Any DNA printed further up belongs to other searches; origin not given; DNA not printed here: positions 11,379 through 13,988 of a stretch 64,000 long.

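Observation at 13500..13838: TlpA/ResA-like thioredoxin fold with both active-site cysteines replaced (WCxPC becomes WAPTT), identical in both paralogs. The second copy is at 36700..37039.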

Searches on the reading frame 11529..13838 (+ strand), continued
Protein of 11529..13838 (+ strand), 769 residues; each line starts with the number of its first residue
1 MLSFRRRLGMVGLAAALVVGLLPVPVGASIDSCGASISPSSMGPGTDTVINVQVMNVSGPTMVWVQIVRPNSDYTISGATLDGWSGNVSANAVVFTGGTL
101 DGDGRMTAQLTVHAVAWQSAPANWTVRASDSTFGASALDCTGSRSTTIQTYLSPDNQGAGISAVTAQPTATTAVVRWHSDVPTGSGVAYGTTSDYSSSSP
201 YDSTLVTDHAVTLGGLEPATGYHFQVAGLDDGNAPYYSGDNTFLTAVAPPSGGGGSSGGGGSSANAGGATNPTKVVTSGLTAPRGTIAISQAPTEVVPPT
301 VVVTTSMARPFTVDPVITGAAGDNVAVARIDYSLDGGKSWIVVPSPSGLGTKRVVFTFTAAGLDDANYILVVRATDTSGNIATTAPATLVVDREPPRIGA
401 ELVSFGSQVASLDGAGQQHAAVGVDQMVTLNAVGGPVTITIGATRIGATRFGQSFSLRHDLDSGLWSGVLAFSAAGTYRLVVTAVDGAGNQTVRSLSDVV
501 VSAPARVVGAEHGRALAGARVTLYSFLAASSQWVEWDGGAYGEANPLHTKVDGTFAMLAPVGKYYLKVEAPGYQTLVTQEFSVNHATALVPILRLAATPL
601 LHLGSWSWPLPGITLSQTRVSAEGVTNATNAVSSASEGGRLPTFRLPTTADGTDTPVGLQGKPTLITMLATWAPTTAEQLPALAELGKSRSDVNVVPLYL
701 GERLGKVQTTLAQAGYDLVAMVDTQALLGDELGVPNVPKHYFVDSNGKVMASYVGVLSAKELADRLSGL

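Call 62: fold_search(model_id=the predicted structure, library=pdb)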
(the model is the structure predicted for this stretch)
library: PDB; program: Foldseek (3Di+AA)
matches with E <= 10: 1965; with E <= 0.001: 306
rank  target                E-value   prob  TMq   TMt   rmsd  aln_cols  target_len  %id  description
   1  6grq_A                9.8e-11  1.00  0.13  0.18  36.2       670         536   10  Paired immunoglobulin-like receptor B (PirB) or Leukocyte immunoglobulin-like receptor subfamily B member 3 (LILRB3) f (released 2019-02-06)
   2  6grt_B                9.7e-10  1.00  0.14  0.16  35.3       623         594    9  Paired immunoglobulin-like receptor B (PirB) or Leukocyte immunoglobulin-like receptor subfamily B member 3 (LILRB3) f (released 2019-02-06)
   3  7som_D                9.7e-10  1.00  0.13  0.08  59.3       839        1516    9  Ciliary C2 central pair apparatus isolated from Chlamydomonas reinhardtii (released 2022-04-13)
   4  6grt_A                1.0e-09  1.00  0.13  0.16  35.6       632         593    9  Paired immunoglobulin-like receptor B (PirB) or Leukocyte immunoglobulin-like receptor subfamily B member 3 (LILRB3) f (released 2019-02-06)
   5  6grs_A                2.2e-09  1.00  0.12  0.16  29.5       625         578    9  Paired immunoglobulin-like receptor B (PirB) or Leukocyte immunoglobulin-like receptor subfamily B member 3 (LILRB3) f (released 2019-02-06)
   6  9u5z_E                2.2e-09  1.00  0.14  0.09  21.0       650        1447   11  C3 convertases zymogen C4b2 in activation state (released 2026-01-14)
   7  2yn5_B                2.4e-09  1.00  0.21  0.50  30.4       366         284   15  Structural insight into the giant calcium-binding adhesin SiiE: implications for the adhesion of Salmonella enterica t (released 2013-04-03)
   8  2yn5_A                3.7e-09  1.00  0.21  0.51  30.6       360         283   16  Structural insight into the giant calcium-binding adhesin SiiE: implications for the adhesion of Salmonella enterica t (released 2013-04-03)
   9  2v5y                  4.0e-09  1.00  0.14  0.18  40.7       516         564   12  Crystal structure of the receptor protein tyrosine phosphatase mu ectodomain (released 2007-09-11)
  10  4yfd_A                6.2e-09  1.00  0.15  0.21  41.3       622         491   12  Crystal structure PTP delta Ig1-Fn2 in complex with IL-1RAcP (released 2015-05-06)
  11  9ijj_4I               9.1e-09  0.99  0.10  0.04  50.2       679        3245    8  In situ structure of the central apparatus in mouse sperm axoneme. (released 2025-06-04)
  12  8v29_C                1.3e-08  1.00  0.09  0.09  31.1       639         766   11  Cryo-EM structure of human type I OSM receptor complex: model for full extracellular assembly (released 2024-11-20)
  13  9ipc_B                1.4e-08  1.00  0.12  0.16  25.0       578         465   10  Poly-alanine model for LH-type bispecific diabody Ex3 composed of 528 and OKT3 Fvs in ternary complex with sEGFR and C (released 2025-05-28)
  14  8v29_B                1.6e-08  1.00  0.10  0.13  32.7       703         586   11  Cryo-EM structure of human type I OSM receptor complex: model for full extracellular assembly (released 2024-11-20)
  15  1st9_B                1.7e-08  1.00  0.16  0.89   1.3       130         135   22  Crystal Structure of a Soluble Domain of ResA in the Oxidised Form (released 2004-05-11)
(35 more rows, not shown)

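Call 81: search_protein_families(library=ncbifam, proteins=[L012:74-1153:+, L012:1218-2132:+, L012:3186-4907:+, L012:5069-6232:+, L012:6459-7721:+, L012:8015-9223:+, L012:13238-14818:+, L031:14153-15460:+, L040:5129-6178:+, L040:14596-15801:+], max_evalue=0.001)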
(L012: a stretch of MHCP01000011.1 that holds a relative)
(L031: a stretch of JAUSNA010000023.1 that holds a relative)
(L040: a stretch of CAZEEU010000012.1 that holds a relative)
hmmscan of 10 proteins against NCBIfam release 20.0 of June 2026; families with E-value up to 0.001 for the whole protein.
L012:74-1153:+ (359 aa): 8 families
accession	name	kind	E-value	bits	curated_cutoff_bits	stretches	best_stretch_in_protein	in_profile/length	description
TIGR00416.1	sms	equivalog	4.7e-129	431.1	403.05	1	1-345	87-434/454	DNA repair protein RadA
TIGR02902.1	spore_lonB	equivalog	8.4e-07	28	723.3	1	249-341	409-501/531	ATP-dependent protease LonB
TIGR02903.1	spore_lon_C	equivalog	2.4e-06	26.4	678.8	1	258-342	502-586/615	Lon family ATP-dependent protease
TIGR00764.1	lon_rel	equivalog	3.4e-05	22.6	516.6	0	251-342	469-561/608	ATP-dependent protease LonB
TIGR03881.1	KaiC_arch_4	hypoth_equivalog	7e-05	22.6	247.8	0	2-55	15-73/231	KaiC domain-containing protein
NF006799.0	PRK09302.1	equivalog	8.6e-05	21.3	408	1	1-189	266-469/515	circadian clock protein KaiC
TIGR02237.1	recomb_radB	equivalog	0.00021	21.2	172.4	0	2-189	6-209/210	DNA repair and recombination protein RadB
NF006320.0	PRK08533.1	equivalog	0.00098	18.8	215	0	1-29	17-45/230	flagellar accessory protein FlaH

L012:1218-2132:+ (304 aa): 1 family
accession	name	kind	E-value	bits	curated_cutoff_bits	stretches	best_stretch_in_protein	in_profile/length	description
NF010335.0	PRK13764.1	equivalog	3.4e-11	42.4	340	1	102-223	5-133/613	ATPase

L012:3186-4907:+ (573 aa): 0 families

L012:5069-6232:+ (387 aa): 1 family
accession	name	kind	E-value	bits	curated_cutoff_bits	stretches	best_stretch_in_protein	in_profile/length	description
TIGR01451.2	B_ant_repeat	repeat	9.3e-07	28.8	24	1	220-254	6-39/53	DUF11 type repeat protein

L012:6459-7721:+ (420 aa): 28 families (the best 25 are shown)
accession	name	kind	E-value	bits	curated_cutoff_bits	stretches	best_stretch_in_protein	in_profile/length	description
NF006886.1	PRK09376.1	equivalog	2.9e-174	579.7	315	1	50-414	46-412/413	transcription termination factor Rho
TIGR00767.1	rho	equivalog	6.9e-171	568.7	509.45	1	50-416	46-414/415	transcription termination factor Rho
NF041509.1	paralog_Rho2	exception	3.4e-137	457.5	628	1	57-414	3-359/360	transcription termination factor Rho, short form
TIGR02546.1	III_secr_ATP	equivalog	1.8e-25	89.5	604.75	1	154-393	130-371/423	type III secretion system ATPase SctN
TIGR03496.1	FliI_clade1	equivalog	2.3e-24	86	619.1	1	155-393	122-364/414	flagellar protein export ATPase FliI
TIGR01026.1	fliI_yscN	subfamily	2.8e-23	82.4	379.5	1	154-393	147-388/440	FliI/YscN family ATPase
TIGR03498.1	FliI_clade3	equivalog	1.1e-21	77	587.45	1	156-393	126-367/418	flagellar protein export ATPase FliI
NF006575.0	PRK09099.1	subfamily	7.4e-20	71.1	706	1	154-394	149-391/443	type III secretion system ATPase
TIGR03497.1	FliI_clade2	equivalog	2.9e-19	69.3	629.8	1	154-394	121-363/413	flagellar protein export ATPase FliI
NF006012.0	PRK08149.1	equivalog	4e-19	68.9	594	1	136-393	122-379/431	type III secretion system ATPase SctN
NF005391.0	PRK06936.1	equivalog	5.3e-19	68.4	657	1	153-393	143-387/439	type III secretion system ATPase SctN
NF005295.0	PRK06820.1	equivalog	2e-18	66.6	690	1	153-393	146-388/440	EscN/YscN/HrcN family type III secretion system ATPase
NF005765.0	PRK07594.1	equivalog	8.3e-18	64.3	715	1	158-393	143-380/433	EscN/YscN/HrcN family type III secretion system ATPase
NF006290.1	PRK08472.1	equivalog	7.9e-15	54.6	644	1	155-393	142-382/433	flagellar protein export ATPase FliI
NF040574.1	T3SS_ATP_VscN2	exception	2e-14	53.3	750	1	155-393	131-367/420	type III secretion system ATPase VscN2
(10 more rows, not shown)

L012:8015-9223:+ (402 aa): 21 families
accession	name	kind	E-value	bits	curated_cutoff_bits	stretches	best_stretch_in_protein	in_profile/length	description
NF050804.1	CellDivDipMCaul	equivalog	3.5e-45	155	900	2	274-390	495-614/634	cell division endopeptidase DipM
NF040883.1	amid_act_ActS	equivalog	1.8e-27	96.2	375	1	209-399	32-230/242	amidase activator ActS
NF052530.1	Heli_ShapePgp3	exception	2.8e-25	89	300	1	303-401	166-263/270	peptidoglycan metallopeptidase Pgp3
NF008652.0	PRK11649.1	equivalog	1.1e-24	86.9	341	1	304-400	313-408/439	murein DD-endopeptidase MepM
NF052336.1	PdgHdaseHSB100310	equivalog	2.3e-24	86.4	500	1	286-395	34-147/316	peptidoglycan hydrolase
NF053825.1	PdgNdpepShyA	equivalog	4.9e-24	84.8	700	1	304-399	296-390/425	peptidoglycan DD-endopeptidase ShyA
NF041208.1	celldiv_DipM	equivalog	5.1e-24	85.3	740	1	306-398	321-413/419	cell division endopeptidase DipM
NF053824.1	PdgNdpepShyC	equivalog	3.3e-21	75.7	700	1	304-393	296-384/429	peptidoglycan DD-endopeptidase ShyC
NF047755.1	LIC_10271_M23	exception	9.8e-20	71.2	180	1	315-398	128-205/207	LIC_10271 family cell wall hydrolase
NF008123.1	PRK10871.1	equivalog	1.3e-17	64.3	311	1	163-400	107-360/365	murein hydrolase activator NlpD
NF008644.1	PRK11637.1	equivalog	1e-14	54.3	270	1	307-399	289-380/385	murein hydrolase activator EnvC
NF008050.0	PRK10783.1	equivalog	9.2e-14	50.6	508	1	160-255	343-445/457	murein transglycosylase D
NF047657.1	CellWlHdaseLepto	equivalog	6.4e-13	48.7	400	1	316-398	140-216/221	hypothetical protein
NF053738.1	S2SprSpoIIQBc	equivalog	1e-12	48.2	250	1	317-401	137-222/232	stage II sporulation protein SpoIIQ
NF052529.1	PG_M23_Pgp6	exception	1.9e-12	46.6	600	1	303-398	334-428/452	peptidoglycan metallopeptidase Pgp6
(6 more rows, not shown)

L012:13238-14818:+ (526 aa): 75 families (the best 25 are shown)
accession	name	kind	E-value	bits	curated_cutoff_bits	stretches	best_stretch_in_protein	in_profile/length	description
NF046044.1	PnpS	equivalog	5.8e-58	196.7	400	1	143-522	17-390/390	two-component system histidine kinase PnpS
TIGR02956.1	TMAO_torS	equivalog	1.2e-47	162.6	676.5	1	292-524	460-683/967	TMAO reductase system sensor histidine kinase/response regulator TorS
NF033092.0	HK_WalK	equivalog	7.6e-47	160.2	725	1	173-522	251-593/594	cell wall metabolism sensor histidine kinase WalK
NF008318.0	PRK11107.1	equivalog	6.8e-43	146.9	890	1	293-522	290-517/920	two-component sensor histidine kinase BarA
TIGR02966.1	phoR_proteo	equivalog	1.3e-42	146.1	334.2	1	177-520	3-332/333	phosphate regulon sensor histidine kinase PhoR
NF047874.1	MASE3_PAS_HK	subfamily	1.1e-41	143.3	560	1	141-523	222-625/655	MASE3 domain-containing sensor histidine kinase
NF038297.2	hybrid_HK_HrmK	equivalog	3.1e-40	138.4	725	1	294-524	233-458/607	hybrid histidine kinase/response regulator HrmK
NF008302.0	PRK11091.1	equivalog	1.7e-39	135.7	838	1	293-522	280-504/779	aerobic respiration two-component sensor histidine kinase ArcB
NF041947.1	LuxQ_Vibrio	equivalog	5e-38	130.5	1200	1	288-522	464-695/843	quorum-sensing autoinducer 2 sensor kinase/phosphatase LuxQ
NF011874.0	PRK15347.1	equivalog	1.9e-37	128.8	852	1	287-522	389-613/921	two component system sensor kinase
NF045911.1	TCSHisKinNblS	equivalog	3.6e-36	124.7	1000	1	174-522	260-619/621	two-component system sensor histidine kinase NblS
NF041735.1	hist_kin_RppB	equivalog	4.6e-33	114.7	400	1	296-522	216-438/438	two-component system sensor histidine kinase RppB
NF040691.1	MtrAB_MtrB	equivalog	4.9e-31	108.3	450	1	282-524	257-493/507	MtrAB system histidine kinase MtrB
NF050805.1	CellDivHKDivJCaul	equivalog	6e-31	107.3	1000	1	287-509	289-507/531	cell cycle sensor histidine kinase DivJ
NF008099.0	PRK10841.1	equivalog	7e-31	106.8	920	1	288-522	462-689/949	two-component system sensor histidine kinase RcsC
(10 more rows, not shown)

L031:14153-15460:+ (435 aa): 7 families
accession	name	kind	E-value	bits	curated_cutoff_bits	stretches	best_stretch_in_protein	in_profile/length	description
NF033092.0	HK_WalK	equivalog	3.7e-07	29.1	725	1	259-349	167-255/594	cell wall metabolism sensor histidine kinase WalK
NF053592.1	HK_near_YfiR_like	equivalog_domain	4.7e-06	26.3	194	1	268-341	149-222/223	sensor histidine kinase, YfiR-like protein-associated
NF040691.1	MtrAB_MtrB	equivalog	1.4e-05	24.3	450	1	275-343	193-260/507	MtrAB system histidine kinase MtrB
NF007896.0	PRK10600.1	equivalog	1.4e-05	24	578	1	274-351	158-234/598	nitrate/nitrite two-component system sensor histidine kinase NarX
NF007423.1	PRK09966.1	equivalog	3.6e-05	22.8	325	1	268-347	149-228/390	diguanylate cyclase DgcN/YfiN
NF047794.1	HisKinPtgB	equivalog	0.00046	18.6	1000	1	287-376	353-441/656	two-component system sensor histidine kinase PgtB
NF038263.1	prot_phos_SiaA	equivalog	0.00085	18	700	0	280-353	317-392/658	biofilm regulation protein phosphatase SiaA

L040:5129-6178:+ (349 aa): 3 families
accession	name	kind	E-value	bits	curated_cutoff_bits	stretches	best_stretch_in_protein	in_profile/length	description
NF033103.1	bla_class_A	equivalog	6.6e-20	71.3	200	1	110-341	14-255/257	class A beta-lactamase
NF012099.1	SubclassA2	equivalog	1.1e-09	37.8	320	1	109-343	17-270/275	class A beta-lactamase, subclass A2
NF038258.2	PBP4_Staph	exception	0.00039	19.4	500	1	125-211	58-144/366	penicillin-binding protein PBP4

L040:14596-15801:+ (401 aa): 6 families
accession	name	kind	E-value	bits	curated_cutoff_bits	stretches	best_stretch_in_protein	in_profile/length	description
NF033092.0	HK_WalK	equivalog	1.2e-09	37.3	725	1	245-346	155-253/594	cell wall metabolism sensor histidine kinase WalK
NF040691.1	MtrAB_MtrB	equivalog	1.5e-07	30.8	450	1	229-341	150-259/507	MtrAB system histidine kinase MtrB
NF058645.1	MCPCtpMPsAe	equivalog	8.3e-06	24.8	900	1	253-348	189-285/558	methyl-accepting chemotaxis protein CtpM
NF053592.1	HK_near_YfiR_like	equivalog_domain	2.7e-05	23.8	194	1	240-340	121-222/223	sensor histidine kinase, YfiR-like protein-associated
NF012163.2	BaeS_SmeS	equivalog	5.1e-05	22.4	500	1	232-350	131-244/457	sensor histidine kinase efflux regulator BaeS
NF007423.1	PRK09966.1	equivalog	6.6e-05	22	325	1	236-344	116-226/390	diguanylate cyclase DgcN/YfiN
